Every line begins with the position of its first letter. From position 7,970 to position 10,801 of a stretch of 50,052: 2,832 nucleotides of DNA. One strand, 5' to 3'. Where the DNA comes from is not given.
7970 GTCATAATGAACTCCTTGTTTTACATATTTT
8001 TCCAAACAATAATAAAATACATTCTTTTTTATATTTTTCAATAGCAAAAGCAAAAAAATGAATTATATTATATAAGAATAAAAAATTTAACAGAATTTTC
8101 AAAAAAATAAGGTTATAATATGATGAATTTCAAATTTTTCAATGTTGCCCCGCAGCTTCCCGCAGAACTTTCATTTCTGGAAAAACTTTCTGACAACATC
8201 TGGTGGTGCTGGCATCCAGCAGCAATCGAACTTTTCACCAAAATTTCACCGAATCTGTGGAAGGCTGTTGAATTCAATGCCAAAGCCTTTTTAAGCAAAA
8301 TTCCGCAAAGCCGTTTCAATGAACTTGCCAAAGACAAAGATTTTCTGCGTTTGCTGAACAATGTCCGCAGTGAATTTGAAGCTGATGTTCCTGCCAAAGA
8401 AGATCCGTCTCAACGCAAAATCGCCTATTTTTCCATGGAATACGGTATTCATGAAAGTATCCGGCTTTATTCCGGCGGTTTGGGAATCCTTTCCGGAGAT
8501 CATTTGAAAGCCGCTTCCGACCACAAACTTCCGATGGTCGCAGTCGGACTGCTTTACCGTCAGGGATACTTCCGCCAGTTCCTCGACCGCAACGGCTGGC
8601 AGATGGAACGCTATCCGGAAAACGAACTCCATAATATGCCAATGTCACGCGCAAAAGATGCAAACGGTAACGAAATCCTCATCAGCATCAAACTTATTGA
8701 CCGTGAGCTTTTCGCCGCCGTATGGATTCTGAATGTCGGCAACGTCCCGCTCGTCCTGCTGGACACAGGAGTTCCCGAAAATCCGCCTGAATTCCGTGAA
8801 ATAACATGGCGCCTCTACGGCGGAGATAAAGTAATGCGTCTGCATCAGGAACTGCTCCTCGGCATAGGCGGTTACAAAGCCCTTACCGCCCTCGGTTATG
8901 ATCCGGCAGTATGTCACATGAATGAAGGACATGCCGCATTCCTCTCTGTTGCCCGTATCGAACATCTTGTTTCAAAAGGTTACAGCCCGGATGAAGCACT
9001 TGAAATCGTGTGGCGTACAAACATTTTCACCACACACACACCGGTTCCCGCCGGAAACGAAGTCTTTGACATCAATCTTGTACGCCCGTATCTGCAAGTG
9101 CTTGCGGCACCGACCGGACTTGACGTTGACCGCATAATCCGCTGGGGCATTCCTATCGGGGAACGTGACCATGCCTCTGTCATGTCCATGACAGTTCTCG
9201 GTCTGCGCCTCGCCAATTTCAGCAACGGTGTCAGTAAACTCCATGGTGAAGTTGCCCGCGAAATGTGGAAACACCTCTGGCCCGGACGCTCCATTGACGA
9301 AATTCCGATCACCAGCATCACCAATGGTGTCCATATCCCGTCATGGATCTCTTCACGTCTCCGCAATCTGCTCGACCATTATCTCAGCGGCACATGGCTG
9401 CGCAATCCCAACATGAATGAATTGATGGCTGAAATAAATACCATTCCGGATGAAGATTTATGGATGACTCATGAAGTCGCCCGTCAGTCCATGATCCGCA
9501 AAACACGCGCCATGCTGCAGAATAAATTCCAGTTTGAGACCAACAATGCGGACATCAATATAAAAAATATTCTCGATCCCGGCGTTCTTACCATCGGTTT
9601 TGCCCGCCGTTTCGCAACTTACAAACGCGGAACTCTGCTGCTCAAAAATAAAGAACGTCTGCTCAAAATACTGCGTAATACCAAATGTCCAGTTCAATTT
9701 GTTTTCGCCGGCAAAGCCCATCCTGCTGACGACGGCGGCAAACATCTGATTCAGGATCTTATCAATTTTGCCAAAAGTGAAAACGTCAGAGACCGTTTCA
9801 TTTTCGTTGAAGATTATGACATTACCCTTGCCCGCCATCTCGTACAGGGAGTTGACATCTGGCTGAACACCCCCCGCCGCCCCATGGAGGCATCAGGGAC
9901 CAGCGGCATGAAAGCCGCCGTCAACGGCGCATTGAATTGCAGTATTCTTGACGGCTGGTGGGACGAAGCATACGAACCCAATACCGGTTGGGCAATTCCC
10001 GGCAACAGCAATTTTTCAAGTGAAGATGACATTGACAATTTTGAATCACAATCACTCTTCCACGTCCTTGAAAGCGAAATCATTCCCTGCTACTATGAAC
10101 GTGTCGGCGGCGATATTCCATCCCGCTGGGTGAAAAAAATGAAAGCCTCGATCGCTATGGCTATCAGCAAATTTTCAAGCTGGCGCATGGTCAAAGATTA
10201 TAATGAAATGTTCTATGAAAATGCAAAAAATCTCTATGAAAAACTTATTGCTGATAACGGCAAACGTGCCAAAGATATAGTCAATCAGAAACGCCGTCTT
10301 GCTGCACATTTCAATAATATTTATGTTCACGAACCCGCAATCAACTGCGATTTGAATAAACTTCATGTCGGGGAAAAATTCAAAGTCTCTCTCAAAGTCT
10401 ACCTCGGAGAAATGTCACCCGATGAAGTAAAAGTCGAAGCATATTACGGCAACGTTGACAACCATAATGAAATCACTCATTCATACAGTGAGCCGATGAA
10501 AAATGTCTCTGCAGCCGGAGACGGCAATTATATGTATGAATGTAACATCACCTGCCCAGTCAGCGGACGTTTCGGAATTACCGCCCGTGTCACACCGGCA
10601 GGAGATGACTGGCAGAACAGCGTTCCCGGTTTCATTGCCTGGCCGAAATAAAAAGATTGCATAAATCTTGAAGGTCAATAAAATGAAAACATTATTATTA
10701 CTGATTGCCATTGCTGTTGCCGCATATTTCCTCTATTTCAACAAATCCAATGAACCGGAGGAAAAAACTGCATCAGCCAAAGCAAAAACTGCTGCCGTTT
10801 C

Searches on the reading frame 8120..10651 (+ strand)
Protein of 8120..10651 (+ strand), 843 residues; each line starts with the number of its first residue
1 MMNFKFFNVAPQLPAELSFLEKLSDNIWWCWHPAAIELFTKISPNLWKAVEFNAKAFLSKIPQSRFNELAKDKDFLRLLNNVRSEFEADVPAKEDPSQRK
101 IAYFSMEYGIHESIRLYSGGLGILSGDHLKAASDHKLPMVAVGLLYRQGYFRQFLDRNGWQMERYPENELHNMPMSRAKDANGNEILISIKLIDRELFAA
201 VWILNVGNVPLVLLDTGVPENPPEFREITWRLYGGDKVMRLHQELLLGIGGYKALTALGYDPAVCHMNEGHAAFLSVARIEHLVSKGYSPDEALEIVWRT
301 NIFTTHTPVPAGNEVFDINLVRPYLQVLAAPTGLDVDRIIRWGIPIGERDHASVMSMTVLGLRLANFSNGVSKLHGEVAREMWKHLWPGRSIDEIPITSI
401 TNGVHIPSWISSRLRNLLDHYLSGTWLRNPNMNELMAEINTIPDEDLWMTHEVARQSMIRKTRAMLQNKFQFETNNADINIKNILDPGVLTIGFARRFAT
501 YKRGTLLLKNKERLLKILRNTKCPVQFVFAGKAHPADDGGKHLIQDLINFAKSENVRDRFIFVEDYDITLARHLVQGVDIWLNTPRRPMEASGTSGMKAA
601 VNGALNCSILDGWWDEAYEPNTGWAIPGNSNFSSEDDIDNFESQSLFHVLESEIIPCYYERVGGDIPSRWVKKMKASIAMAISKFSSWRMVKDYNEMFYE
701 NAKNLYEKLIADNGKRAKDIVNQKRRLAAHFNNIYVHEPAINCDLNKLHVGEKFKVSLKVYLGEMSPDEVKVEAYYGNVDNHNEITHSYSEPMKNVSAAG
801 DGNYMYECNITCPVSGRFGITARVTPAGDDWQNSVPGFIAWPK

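Call 38: search_protein_families(library=pfam, proteins=[window:8120-10651:+], max_evalue=0.00001)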
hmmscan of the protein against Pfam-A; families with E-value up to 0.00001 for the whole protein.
window:8120-10651:+ (843 aa): 2 families
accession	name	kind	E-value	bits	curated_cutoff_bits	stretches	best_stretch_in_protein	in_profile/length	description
PF00343.26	Phosphorylase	-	9.2e-30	104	27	1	262-612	217-579/713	Carbohydrate phosphorylase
PF11897.13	DUF3417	-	1.1e-29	103.5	25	1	13-114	1-109/109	Protein of unknown function (DUF3417)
